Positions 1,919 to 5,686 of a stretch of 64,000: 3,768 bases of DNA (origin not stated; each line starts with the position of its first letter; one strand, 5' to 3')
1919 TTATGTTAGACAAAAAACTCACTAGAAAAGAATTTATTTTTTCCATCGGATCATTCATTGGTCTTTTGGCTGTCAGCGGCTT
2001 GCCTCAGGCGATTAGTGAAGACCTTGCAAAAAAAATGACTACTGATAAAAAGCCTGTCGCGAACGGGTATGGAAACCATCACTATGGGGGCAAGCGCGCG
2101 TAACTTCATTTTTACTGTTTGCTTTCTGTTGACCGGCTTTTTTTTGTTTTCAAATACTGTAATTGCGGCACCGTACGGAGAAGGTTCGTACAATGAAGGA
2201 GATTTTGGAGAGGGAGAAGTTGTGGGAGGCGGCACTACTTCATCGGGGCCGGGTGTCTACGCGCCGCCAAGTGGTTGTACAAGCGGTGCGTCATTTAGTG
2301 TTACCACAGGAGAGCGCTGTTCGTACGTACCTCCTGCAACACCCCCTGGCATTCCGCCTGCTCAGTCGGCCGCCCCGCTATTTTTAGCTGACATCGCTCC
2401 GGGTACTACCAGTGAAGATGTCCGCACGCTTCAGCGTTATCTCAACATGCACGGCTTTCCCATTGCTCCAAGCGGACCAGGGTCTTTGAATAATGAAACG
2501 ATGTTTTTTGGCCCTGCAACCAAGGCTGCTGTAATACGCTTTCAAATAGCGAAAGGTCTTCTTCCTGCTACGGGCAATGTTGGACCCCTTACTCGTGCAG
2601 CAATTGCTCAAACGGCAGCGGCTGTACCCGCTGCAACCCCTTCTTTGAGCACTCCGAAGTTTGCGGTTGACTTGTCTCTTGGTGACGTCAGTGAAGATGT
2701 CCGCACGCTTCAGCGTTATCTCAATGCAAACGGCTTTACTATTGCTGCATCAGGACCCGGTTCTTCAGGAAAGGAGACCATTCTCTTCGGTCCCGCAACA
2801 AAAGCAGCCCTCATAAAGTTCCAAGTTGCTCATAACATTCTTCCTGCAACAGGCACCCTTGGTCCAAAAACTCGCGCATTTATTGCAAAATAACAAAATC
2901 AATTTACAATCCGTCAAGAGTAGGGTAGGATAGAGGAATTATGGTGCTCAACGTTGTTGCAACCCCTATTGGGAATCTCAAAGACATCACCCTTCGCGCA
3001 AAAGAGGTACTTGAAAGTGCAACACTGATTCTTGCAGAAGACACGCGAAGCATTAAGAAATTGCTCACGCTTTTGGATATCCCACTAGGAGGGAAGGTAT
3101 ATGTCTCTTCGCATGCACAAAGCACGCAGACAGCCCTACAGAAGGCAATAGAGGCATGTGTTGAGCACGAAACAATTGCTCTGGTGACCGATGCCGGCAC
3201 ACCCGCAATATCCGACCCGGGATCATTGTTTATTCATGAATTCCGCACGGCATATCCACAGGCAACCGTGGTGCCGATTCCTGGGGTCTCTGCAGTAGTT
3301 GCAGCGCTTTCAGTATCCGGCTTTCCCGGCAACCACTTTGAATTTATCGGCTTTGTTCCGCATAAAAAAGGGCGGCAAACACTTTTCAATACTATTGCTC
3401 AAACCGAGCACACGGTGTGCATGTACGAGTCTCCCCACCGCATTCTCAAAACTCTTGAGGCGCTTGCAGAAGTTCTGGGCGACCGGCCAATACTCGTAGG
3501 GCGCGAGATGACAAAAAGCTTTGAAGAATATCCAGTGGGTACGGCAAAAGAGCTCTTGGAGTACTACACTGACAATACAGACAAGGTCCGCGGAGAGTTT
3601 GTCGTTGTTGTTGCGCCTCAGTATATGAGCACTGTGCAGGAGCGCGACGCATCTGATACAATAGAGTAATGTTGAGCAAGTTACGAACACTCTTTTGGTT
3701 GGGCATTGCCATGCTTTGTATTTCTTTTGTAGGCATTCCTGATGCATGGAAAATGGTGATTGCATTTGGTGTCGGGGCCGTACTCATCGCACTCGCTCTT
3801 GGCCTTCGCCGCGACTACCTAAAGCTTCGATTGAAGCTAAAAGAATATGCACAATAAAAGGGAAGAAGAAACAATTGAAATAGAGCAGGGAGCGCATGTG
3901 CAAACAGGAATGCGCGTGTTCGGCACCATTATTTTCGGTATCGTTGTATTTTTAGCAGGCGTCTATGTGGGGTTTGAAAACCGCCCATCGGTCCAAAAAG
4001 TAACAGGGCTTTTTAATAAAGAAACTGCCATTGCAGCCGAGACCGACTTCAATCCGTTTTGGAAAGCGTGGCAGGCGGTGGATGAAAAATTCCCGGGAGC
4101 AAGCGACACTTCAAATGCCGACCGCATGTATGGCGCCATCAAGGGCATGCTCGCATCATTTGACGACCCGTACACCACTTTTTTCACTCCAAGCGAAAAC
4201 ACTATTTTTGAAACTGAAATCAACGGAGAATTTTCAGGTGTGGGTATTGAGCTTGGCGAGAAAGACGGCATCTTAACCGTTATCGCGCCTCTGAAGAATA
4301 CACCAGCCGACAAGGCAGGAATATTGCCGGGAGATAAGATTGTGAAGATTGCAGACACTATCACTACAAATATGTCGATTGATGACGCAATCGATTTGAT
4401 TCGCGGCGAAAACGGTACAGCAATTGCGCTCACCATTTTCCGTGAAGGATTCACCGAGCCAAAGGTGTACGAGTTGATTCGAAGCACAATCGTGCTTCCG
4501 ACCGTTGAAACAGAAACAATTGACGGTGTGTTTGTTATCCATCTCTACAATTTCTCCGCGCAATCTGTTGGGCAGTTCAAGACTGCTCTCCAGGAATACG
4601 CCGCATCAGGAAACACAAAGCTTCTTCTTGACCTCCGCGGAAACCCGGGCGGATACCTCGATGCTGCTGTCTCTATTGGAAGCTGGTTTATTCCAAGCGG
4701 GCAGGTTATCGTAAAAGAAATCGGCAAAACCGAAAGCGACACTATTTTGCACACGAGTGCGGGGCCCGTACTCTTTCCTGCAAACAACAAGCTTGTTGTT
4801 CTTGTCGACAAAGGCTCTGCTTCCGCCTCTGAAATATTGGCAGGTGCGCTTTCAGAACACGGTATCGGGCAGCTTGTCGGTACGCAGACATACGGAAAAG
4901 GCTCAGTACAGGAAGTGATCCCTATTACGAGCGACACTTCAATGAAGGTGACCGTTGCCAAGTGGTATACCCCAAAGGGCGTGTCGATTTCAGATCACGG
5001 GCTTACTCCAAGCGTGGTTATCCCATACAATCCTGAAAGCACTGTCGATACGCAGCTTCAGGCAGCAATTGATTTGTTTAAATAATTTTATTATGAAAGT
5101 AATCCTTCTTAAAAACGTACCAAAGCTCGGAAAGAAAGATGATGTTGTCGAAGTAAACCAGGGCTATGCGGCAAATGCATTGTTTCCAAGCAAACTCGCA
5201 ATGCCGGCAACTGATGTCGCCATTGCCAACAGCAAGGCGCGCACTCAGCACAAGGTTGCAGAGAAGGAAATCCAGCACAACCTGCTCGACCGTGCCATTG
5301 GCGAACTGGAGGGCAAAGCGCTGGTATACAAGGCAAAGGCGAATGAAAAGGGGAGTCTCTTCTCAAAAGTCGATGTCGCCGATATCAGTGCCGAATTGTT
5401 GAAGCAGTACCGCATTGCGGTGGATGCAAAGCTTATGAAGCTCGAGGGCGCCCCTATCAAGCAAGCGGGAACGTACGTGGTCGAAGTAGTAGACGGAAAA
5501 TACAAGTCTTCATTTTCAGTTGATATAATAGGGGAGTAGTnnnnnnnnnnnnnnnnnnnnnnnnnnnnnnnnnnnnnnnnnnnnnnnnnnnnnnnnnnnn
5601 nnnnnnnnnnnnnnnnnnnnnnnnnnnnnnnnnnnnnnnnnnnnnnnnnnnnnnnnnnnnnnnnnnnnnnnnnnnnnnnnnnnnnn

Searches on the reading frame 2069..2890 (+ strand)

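Call 5: search_protein_families(library=pfam, proteins=[window:2069-2890:+], max_evalue=0.01)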
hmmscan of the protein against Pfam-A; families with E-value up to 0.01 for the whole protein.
window:2069-2890:+ (274 aa): 1 family
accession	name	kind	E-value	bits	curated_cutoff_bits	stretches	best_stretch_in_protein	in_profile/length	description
PF01471.23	PG_binding_1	-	1e-26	93.3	23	2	115-179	2-57/57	Putative peptidoglycan binding domain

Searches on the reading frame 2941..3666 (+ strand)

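Call 5: search_protein_families(library=pfam, proteins=[window:2941-3666:+], max_evalue=0.01)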
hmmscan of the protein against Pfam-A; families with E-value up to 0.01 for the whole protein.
window:2941-3666:+ (242 aa): 1 family
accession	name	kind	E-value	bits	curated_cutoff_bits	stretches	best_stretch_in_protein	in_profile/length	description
PF00590.25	TP_methylase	-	3.1e-31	109.4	27.8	1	3-205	2-211/212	Tetrapyrrole (Corrin/Porphyrin) Methylases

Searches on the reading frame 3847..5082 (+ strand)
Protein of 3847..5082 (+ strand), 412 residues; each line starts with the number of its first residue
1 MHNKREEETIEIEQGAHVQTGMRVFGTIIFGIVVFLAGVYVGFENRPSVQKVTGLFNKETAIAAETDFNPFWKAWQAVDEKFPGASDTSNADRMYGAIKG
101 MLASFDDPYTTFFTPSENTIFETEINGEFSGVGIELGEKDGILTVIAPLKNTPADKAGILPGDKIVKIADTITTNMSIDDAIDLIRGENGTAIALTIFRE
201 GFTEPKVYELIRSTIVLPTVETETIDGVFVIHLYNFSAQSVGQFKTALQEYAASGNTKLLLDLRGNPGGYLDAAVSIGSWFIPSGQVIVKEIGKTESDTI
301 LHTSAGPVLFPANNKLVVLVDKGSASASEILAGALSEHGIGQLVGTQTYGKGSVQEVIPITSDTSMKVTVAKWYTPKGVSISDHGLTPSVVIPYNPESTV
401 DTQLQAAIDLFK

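Call 5: search_protein_families(library=pfam, proteins=[window:3847-5082:+], max_evalue=0.01)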
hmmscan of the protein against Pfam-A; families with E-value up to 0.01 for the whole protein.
window:3847-5082:+ (412 aa): 5 families
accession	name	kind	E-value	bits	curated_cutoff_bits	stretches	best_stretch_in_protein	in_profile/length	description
PF03572.23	Peptidase_S41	-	8.9e-42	142.9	24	1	230-391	4-164/165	Peptidase family S41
PF17820.7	PDZ_6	-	1.9e-10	40.8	27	1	147-197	4-52/54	PDZ domain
PF00595.29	PDZ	-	9e-08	32.8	23.2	1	124-197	7-80/81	PDZ domain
PF13180.12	PDZ_2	-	1.4e-06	29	27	1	132-201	3-71/80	PDZ domain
PF22694.1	CtpB_N-like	-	6.3e-06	27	27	1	36-112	5-80/85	Activating protease CtpB N-terminal domain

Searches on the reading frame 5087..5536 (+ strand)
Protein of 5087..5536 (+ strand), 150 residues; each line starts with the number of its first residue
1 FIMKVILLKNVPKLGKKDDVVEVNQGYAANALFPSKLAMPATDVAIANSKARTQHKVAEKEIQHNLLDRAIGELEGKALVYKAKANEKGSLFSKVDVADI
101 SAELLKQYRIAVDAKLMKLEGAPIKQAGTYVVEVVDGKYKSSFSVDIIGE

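Call 5: search_protein_families(library=pfam, proteins=[window:5087-5536:+], max_evalue=0.01)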
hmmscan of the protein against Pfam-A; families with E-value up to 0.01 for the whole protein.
window:5087-5536:+ (150 aa): 2 families
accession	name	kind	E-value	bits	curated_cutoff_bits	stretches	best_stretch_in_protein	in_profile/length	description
PF01281.25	Ribosomal_L9_N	-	5.2e-19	68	20.7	1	3-46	1-44/47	Ribosomal protein L9, N-terminal domain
PF03948.19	Ribosomal_L9_C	-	1.6e-11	45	23.2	1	73-134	9-70/86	Ribosomal protein L9, C-terminal domain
